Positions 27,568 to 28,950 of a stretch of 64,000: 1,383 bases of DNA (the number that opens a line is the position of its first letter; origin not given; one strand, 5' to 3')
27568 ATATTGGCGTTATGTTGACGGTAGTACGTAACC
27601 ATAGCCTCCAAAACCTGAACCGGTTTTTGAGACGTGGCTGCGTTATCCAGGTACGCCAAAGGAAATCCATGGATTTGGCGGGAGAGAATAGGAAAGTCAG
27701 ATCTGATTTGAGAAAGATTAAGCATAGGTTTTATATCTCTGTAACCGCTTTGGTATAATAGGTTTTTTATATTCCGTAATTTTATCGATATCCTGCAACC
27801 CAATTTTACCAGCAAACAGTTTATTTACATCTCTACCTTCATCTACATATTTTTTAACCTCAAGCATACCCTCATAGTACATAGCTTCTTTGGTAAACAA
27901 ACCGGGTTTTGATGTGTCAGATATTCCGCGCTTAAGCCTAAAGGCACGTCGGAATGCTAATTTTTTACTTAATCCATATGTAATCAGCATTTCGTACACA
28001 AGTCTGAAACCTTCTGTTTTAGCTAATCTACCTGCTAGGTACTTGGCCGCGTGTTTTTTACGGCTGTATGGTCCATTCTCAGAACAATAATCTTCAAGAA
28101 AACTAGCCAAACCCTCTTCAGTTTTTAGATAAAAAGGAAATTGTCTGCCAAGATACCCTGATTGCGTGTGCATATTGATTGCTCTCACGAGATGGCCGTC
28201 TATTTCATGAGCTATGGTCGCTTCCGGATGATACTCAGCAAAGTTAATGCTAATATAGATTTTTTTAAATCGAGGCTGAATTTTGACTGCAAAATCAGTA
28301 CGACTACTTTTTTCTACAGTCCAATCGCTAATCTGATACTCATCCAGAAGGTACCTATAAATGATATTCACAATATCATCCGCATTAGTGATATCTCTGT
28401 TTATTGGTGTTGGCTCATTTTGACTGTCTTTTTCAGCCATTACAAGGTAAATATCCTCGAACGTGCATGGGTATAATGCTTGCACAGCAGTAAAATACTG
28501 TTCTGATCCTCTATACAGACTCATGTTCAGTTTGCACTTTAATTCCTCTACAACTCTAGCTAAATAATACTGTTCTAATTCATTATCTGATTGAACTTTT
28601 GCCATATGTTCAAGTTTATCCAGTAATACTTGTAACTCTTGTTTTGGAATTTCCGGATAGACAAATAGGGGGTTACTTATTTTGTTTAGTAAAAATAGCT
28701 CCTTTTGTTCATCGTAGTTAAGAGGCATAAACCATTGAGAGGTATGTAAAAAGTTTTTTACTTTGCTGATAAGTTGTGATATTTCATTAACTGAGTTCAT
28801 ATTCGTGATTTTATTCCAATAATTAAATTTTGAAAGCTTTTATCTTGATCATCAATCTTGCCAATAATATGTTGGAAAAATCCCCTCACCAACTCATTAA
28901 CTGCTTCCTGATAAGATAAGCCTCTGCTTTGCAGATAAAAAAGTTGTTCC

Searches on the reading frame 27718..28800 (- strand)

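Call 69: search_protein_families(library=pfam, proteins=[window:27718-28800:-], max_evalue=0.0001)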
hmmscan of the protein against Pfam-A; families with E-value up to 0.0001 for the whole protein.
window:27718-28800:- (360 aa): 1 family
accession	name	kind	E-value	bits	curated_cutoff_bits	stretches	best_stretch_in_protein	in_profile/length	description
PF08014.17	MATCAP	-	1.7e-20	73.7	27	1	62-344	29-331/365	Microtubule-associated tyrosine carboxypeptidase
